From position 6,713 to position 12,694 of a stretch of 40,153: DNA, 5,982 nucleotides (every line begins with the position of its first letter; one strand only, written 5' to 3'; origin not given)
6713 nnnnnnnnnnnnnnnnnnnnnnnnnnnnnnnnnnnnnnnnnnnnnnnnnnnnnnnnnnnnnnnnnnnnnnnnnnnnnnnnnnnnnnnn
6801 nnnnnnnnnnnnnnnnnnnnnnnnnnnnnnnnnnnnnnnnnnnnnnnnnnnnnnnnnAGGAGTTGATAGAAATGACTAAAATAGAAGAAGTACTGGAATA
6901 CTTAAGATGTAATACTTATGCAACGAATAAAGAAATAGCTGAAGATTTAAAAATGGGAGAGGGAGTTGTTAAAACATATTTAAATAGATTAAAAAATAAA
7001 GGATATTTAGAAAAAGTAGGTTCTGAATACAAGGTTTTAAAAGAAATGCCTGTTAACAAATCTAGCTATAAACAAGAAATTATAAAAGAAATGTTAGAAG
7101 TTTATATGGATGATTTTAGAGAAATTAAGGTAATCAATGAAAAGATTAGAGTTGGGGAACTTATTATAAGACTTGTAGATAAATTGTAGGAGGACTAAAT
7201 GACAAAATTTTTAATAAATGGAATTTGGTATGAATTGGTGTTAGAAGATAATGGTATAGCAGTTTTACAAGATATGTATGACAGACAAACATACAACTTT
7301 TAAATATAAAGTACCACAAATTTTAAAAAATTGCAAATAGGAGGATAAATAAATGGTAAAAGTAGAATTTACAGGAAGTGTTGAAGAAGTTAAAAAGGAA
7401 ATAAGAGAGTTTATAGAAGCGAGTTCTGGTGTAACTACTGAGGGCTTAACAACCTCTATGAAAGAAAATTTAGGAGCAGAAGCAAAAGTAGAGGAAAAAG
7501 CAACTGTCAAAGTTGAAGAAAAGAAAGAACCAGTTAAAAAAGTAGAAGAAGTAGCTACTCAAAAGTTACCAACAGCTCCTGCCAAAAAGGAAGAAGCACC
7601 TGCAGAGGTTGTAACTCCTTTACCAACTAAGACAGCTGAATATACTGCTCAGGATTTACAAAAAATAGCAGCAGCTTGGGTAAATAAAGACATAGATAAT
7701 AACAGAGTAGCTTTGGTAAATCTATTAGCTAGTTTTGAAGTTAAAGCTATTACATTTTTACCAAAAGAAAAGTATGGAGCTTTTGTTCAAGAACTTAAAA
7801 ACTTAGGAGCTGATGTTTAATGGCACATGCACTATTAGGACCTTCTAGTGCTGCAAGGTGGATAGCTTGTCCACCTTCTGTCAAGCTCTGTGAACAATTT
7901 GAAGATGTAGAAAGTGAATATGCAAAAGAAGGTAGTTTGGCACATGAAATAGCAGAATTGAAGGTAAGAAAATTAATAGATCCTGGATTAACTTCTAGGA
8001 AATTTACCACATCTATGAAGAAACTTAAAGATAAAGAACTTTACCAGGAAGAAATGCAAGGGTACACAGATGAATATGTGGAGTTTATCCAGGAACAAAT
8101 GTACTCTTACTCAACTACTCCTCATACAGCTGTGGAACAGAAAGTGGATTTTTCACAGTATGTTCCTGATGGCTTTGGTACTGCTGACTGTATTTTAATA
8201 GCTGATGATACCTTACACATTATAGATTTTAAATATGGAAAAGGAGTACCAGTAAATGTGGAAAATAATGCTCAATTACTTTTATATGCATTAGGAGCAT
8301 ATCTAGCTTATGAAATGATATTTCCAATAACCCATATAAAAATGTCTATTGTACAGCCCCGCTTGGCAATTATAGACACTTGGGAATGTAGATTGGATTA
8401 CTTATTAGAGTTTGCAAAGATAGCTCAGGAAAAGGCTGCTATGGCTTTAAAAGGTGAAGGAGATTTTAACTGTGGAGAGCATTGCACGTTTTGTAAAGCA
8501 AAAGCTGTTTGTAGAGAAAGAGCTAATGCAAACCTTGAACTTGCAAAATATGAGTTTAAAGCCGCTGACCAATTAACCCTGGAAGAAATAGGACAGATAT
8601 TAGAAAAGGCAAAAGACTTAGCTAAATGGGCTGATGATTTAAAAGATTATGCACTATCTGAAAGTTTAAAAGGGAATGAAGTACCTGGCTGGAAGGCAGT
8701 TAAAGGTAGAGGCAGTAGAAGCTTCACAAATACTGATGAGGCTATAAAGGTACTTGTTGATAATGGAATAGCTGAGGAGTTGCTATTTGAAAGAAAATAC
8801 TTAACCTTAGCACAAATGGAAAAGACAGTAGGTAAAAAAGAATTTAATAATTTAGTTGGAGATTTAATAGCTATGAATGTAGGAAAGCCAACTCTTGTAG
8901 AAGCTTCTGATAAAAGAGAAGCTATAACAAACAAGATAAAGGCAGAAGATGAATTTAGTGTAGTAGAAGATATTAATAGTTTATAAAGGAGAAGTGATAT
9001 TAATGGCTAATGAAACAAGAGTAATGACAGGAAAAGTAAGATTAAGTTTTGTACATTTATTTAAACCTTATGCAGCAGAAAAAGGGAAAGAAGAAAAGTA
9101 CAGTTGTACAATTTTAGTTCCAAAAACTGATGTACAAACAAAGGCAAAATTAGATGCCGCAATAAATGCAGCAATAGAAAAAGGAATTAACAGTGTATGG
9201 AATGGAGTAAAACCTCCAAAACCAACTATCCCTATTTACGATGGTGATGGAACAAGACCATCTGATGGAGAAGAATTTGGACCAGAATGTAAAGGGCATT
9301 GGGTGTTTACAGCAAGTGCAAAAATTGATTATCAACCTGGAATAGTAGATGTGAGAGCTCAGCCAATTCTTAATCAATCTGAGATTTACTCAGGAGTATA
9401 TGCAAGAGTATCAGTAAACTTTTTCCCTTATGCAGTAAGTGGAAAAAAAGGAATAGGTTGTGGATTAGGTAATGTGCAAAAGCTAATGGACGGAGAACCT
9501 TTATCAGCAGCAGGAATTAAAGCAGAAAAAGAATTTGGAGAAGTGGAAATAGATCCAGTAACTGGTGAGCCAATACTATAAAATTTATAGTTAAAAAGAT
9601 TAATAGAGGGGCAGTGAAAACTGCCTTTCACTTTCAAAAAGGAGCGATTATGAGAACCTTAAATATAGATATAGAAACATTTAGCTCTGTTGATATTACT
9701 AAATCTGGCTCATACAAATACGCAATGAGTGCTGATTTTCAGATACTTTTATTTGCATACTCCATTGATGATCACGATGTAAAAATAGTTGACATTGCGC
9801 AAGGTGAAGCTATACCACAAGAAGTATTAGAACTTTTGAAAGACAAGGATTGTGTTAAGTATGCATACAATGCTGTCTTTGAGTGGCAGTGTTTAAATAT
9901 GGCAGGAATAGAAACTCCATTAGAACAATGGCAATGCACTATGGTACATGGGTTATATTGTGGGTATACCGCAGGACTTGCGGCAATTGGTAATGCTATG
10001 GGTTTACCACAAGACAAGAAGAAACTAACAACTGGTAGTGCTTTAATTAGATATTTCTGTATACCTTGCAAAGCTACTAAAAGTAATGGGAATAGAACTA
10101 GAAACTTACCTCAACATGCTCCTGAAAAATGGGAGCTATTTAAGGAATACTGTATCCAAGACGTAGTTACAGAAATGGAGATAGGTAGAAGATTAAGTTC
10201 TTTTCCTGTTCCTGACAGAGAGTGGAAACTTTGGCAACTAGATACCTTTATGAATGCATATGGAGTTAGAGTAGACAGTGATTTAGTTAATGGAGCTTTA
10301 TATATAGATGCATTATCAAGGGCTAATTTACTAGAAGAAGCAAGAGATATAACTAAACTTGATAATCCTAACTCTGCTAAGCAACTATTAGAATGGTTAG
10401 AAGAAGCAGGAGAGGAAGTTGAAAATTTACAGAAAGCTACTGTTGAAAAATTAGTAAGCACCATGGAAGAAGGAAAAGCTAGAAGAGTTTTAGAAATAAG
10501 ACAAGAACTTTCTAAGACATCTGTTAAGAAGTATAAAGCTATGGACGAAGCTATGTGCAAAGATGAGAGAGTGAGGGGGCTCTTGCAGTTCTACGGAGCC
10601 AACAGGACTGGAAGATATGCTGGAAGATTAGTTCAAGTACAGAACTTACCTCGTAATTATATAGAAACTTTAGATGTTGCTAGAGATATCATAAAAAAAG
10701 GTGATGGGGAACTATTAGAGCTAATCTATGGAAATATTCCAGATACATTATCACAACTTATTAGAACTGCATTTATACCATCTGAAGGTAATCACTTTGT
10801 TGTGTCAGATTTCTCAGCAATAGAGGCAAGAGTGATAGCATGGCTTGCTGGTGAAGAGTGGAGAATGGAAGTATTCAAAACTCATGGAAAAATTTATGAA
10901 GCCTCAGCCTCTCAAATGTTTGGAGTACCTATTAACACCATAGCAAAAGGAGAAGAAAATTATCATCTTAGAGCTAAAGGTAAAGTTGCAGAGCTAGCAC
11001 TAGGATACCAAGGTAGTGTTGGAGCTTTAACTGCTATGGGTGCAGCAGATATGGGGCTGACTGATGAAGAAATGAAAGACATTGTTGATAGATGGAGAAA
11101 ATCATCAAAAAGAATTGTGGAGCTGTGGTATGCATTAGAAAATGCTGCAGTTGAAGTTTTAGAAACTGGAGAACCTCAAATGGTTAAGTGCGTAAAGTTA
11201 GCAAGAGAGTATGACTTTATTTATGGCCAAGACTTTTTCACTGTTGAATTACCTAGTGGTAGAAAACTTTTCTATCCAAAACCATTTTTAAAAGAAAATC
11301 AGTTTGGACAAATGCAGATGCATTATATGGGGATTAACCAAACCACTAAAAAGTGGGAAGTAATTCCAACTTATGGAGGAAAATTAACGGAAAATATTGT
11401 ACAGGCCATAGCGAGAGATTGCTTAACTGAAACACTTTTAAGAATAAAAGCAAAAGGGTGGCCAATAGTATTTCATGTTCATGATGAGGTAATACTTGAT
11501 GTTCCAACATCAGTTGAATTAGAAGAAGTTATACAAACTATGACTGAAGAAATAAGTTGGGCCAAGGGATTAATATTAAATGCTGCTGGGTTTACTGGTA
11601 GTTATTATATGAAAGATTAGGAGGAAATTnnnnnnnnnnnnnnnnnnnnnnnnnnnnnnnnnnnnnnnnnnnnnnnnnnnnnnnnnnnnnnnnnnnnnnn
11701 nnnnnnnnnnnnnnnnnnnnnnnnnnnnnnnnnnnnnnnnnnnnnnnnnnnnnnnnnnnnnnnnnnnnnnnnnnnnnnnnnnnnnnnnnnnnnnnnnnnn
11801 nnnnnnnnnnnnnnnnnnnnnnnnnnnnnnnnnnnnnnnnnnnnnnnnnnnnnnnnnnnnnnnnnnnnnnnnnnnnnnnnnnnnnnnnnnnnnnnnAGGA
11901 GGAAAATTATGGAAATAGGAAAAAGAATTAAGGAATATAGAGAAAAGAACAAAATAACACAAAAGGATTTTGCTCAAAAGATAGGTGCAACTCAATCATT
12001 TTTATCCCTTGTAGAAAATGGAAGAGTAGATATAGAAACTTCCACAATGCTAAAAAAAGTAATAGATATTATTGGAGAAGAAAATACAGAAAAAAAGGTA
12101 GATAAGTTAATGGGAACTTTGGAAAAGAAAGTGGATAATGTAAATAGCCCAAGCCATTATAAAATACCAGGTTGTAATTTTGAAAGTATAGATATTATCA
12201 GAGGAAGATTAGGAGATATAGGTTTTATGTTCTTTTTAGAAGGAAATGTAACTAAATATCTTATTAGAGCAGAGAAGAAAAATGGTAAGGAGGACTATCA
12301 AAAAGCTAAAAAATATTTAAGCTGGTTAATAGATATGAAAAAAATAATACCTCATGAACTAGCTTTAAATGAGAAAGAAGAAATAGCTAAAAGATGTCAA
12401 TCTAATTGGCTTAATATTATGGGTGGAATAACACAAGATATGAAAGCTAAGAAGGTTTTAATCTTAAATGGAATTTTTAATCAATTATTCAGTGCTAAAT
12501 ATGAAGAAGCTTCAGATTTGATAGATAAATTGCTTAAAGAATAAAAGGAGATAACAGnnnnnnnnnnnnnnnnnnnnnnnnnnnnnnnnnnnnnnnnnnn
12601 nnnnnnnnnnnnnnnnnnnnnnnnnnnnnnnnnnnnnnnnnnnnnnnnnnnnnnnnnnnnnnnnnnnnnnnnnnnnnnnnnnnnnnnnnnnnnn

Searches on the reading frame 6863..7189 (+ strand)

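Call 43: search_protein_families(library=phrogs, proteins=[window:6863-7189:+], max_evalue=0.001)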
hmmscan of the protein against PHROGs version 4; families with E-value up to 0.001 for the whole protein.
window:6863-7189:+ (108 aa): 8 families
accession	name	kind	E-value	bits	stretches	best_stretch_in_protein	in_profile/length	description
phrog_633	-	transcription regulation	9.6e-13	49.6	1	4-107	1-110/111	transcriptional regulator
phrog_12156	-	DNA, RNA and nucleotide metabolism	1.4e-06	28.3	1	8-57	426-474/485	DNA helicase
phrog_186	-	DNA, RNA and nucleotide metabolism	6.8e-05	23.7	1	18-65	61-103/308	DnaD-like helicase loader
phrog_16568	-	moron, auxiliary metabolic gene and host takeover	0.00013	23.1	1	6-79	6-79/129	Ren-like exclusion protein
phrog_428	-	DNA, RNA and nucleotide metabolism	0.0003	21.1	1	19-52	127-160/455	replication initiation protein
phrog_1687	-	transcription regulation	0.00059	20.9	1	8-58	5-120/162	MarR family transcrition regulator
phrog_6336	-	unknown function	0.00066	21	1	7-58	12-69/81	-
phrog_1123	-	unknown function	0.00067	20.5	1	8-56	34-83/112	-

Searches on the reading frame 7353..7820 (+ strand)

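Call 43: search_protein_families(library=phrogs, proteins=[window:7353-7820:+], max_evalue=0.001)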
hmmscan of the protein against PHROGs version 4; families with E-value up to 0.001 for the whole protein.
window:7353-7820:+ (155 aa): 3 families
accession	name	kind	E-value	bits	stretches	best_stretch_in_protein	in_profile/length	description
phrog_22695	-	unknown function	2.5e-19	71.2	1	1-155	1-152/152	-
phrog_18562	-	unknown function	8.7e-15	56.5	1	2-154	3-150/151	-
phrog_5053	-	unknown function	0.00093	20.5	0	28-151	10-99/99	-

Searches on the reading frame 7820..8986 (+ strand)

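Call 38: search_protein_families(library=pfam, proteins=[window:7820-8986:+], max_evalue=0.001)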
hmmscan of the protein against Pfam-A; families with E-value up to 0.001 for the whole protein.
window:7820-8986:+ (388 aa): 2 families
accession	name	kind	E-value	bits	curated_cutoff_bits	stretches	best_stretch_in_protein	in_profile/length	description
PF10926.14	DUF2800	-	1.1e-140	469.5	21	1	3-367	1-368/368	Protein of unknown function (DUF2800)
PF12705.13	PDDEXK_1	-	2.1e-10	41.4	22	1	32-232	29-247/247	PD-(D/E)XK nuclease superfamily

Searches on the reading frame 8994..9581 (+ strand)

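Call 38: search_protein_families(library=pfam, proteins=[window:8994-9581:+], max_evalue=0.001)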
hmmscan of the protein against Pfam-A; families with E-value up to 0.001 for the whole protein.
window:8994-9581:+ (195 aa): 1 family
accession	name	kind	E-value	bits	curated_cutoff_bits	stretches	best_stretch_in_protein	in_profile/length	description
PF10991.15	Enc34_ssDNA-bd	-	7.3e-58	195.6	26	1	8-185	1-170/176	Enterobacter phage Enc34, ssDNA-binding protein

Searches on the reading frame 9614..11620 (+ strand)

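Call 38: search_protein_families(library=pfam, proteins=[window:9614-11620:+], max_evalue=0.001)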
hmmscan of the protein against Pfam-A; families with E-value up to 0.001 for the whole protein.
window:9614-11620:+ (668 aa): 1 family
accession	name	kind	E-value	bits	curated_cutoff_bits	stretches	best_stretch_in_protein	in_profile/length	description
PF00476.26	DNA_pol_A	-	2.7e-20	73.1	34.3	1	240-503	19-253/381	DNA polymerase family A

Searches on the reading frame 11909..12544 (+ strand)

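Call 38: search_protein_families(library=pfam, proteins=[window:11909-12544:+], max_evalue=0.001)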
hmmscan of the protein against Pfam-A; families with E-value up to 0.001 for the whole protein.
window:11909-12544:+ (211 aa): 5 families
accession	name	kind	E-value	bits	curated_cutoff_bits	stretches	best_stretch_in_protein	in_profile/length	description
PF11753.13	DUF3310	-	1.2e-14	54.5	24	1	78-137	1-59/60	Protein of unknwon function (DUF3310)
PF01381.28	HTH_3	-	3.6e-08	33.7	23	1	7-48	1-42/55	Helix-turn-helix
PF12844.13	HTH_19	-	7.5e-08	32.6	30.2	1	4-49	1-46/64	Helix-turn-helix domain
PF13560.12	HTH_31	-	1.1e-05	26.1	27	1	2-41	1-40/64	Helix-turn-helix domain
PF13744.12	HTH_37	-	0.00044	20.4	27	0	2-43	18-59/80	Helix-turn-helix domain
